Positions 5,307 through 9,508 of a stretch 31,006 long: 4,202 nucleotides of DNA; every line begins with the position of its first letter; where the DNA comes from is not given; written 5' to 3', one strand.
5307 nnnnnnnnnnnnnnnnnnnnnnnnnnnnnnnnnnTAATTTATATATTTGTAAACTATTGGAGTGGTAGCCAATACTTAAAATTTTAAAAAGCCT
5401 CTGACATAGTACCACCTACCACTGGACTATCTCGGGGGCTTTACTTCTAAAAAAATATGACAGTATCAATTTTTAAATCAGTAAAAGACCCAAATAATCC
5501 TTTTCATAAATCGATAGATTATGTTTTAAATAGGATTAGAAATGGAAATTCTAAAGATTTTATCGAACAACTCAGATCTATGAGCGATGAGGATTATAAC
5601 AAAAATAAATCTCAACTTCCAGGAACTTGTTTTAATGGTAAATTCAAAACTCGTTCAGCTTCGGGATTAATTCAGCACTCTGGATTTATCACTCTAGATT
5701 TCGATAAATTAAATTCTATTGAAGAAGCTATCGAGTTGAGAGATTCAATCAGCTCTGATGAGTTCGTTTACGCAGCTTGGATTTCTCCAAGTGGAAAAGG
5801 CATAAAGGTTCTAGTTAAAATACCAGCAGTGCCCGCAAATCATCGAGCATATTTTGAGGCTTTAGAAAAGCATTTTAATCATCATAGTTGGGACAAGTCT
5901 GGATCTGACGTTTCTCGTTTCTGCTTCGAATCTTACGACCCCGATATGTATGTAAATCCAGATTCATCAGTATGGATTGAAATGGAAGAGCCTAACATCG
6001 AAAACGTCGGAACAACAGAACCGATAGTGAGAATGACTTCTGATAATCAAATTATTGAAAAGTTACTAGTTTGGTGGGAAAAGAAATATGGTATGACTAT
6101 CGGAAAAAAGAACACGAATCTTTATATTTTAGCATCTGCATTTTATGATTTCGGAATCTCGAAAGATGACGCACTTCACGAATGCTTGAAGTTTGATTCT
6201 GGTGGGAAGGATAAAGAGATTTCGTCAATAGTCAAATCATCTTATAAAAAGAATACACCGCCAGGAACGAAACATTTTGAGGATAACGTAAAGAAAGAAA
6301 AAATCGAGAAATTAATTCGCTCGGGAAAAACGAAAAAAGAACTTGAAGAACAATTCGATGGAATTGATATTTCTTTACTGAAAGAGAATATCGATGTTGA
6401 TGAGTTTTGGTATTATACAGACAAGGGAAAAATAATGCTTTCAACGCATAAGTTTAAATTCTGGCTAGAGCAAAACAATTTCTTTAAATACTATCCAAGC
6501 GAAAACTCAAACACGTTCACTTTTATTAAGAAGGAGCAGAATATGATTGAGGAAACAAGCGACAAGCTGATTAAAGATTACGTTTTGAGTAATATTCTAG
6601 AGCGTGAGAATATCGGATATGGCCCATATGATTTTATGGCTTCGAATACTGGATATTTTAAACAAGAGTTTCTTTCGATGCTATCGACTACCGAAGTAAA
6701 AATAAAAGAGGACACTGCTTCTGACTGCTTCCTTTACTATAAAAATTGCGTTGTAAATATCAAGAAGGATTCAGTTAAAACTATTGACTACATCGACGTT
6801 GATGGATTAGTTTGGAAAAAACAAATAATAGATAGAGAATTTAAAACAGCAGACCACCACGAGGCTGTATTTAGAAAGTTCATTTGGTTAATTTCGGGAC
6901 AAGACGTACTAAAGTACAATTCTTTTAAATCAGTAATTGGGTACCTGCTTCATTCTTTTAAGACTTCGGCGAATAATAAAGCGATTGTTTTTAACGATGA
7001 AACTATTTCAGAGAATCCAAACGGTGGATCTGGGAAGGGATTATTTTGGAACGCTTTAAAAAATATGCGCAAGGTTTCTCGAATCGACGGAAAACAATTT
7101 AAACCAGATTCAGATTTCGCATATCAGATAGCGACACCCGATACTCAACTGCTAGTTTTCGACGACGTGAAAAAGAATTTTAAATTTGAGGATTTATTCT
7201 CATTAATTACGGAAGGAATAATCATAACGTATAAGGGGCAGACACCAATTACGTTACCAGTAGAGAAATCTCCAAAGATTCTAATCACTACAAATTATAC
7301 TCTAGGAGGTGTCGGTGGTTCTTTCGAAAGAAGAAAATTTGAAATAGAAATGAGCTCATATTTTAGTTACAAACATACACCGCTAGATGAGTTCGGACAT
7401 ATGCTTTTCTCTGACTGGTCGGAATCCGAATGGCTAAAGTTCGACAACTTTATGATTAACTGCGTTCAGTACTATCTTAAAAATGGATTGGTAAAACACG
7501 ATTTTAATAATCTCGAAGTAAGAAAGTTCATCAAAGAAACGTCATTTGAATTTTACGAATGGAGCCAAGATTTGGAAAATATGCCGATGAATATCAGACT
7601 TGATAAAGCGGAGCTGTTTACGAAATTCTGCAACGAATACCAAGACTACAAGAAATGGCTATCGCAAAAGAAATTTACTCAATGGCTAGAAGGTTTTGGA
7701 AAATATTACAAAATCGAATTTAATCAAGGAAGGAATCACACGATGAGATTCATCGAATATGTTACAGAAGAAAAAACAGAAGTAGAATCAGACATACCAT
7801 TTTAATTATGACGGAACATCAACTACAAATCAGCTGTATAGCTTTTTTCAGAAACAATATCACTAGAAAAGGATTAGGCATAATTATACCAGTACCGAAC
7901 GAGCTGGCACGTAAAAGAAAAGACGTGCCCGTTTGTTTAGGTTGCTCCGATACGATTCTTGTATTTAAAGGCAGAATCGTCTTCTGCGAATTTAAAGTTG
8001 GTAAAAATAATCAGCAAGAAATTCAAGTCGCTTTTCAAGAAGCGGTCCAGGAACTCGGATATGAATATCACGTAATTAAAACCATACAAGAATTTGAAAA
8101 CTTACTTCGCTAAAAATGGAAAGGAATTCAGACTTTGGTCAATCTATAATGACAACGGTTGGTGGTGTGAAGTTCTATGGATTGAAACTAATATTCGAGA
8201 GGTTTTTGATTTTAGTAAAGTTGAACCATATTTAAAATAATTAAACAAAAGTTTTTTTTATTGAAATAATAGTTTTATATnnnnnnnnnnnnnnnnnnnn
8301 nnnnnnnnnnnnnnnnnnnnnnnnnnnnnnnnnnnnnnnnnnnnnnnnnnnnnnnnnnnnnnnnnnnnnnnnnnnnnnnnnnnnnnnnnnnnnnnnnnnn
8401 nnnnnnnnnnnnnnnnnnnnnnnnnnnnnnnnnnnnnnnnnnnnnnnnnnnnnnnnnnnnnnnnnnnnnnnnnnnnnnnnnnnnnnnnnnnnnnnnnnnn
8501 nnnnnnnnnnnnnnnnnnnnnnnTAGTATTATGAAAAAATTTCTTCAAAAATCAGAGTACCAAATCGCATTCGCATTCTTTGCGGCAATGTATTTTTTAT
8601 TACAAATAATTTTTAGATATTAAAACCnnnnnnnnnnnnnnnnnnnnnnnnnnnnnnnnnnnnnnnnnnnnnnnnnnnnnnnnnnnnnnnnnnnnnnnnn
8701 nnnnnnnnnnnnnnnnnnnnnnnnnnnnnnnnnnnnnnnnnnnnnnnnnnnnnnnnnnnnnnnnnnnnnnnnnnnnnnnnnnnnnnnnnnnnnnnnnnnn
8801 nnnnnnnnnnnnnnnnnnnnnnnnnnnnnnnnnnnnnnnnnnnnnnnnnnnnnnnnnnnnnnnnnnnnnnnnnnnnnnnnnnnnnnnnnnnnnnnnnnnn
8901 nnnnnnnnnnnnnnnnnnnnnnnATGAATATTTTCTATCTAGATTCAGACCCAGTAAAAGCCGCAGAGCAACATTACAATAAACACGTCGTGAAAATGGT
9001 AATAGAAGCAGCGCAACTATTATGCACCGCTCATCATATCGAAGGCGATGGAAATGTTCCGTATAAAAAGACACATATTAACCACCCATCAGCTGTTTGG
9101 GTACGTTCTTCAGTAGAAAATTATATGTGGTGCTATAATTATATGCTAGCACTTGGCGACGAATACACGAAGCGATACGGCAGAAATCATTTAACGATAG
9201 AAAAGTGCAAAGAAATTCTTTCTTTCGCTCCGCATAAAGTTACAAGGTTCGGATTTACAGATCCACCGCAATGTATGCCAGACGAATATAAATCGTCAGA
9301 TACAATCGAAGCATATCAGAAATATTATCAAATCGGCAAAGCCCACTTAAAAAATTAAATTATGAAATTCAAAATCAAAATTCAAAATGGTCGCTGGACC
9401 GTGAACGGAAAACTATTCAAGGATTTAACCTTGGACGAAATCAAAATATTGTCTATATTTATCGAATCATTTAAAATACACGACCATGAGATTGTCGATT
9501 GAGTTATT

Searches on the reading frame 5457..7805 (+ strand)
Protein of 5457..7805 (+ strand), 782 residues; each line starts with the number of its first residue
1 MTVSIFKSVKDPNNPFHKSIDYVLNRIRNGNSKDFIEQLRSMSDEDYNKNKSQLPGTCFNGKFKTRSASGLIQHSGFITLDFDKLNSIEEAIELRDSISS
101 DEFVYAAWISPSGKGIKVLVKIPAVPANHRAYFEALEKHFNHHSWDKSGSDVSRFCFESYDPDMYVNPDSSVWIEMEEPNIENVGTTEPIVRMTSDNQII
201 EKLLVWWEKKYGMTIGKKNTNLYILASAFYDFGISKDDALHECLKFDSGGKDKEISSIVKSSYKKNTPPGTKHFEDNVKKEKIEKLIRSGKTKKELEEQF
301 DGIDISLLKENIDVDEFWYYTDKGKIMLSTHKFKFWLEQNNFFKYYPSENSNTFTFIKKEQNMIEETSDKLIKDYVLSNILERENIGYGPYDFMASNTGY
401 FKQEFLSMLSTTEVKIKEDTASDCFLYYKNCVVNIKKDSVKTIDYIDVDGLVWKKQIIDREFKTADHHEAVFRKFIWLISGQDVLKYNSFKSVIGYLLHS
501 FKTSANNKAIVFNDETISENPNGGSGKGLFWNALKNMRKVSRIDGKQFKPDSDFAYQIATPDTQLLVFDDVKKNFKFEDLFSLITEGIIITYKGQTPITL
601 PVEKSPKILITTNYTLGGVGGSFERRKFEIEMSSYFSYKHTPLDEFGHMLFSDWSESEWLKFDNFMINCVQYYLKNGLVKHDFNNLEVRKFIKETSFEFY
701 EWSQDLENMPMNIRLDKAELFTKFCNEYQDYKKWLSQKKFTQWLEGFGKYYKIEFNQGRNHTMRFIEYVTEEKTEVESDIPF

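Call 41: search_protein_families(library=pfam, proteins=[window:5457-7805:+], max_evalue=0.01)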
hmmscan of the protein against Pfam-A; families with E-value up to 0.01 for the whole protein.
window:5457-7805:+ (782 aa): 1 family
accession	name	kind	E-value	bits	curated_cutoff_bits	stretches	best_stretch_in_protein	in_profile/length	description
PF08800.15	BT4734-like_N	-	1.2e-23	84.2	22.4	1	50-165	2-133/134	BT4734-like, N-terminal domain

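Call 42: search_protein_families(library=phrogs, proteins=[window:5457-7805:+], max_evalue=0.001)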
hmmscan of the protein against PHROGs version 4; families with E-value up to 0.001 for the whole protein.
window:5457-7805:+ (782 aa): 2 families
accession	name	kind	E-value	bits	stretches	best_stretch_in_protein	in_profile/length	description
phrog_28855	-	unknown function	2.3e-164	549.8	1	3-750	5-772/804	-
phrog_18375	-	DNA, RNA and nucleotide metabolism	6.6e-32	111.6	1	1-170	5-178/644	DNA primase/helicase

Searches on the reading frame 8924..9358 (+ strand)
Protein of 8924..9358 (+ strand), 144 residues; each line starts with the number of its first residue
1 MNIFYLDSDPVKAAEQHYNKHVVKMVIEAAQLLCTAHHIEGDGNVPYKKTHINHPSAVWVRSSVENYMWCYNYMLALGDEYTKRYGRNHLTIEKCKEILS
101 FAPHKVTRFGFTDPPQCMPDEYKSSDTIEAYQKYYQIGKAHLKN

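Call 41: search_protein_families(library=pfam, proteins=[window:8924-9358:+], max_evalue=0.01)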
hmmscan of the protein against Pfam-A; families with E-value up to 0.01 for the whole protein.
window:8924-9358:+ (144 aa): 1 family
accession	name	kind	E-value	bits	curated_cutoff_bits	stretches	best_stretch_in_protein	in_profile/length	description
PF03013.19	Pyr_excise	-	0.0018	19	23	1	1-89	1-77/81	Pyrimidine dimer DNA glycosylase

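Call 42: search_protein_families(library=phrogs, proteins=[window:8924-9358:+], max_evalue=0.001)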
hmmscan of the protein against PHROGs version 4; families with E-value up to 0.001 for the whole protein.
window:8924-9358:+ (144 aa): 1 family
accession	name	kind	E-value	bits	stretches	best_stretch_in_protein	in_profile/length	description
phrog_624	-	DNA, RNA and nucleotide metabolism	3.1e-51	175.9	1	1-141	1-147/309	DNA binding protein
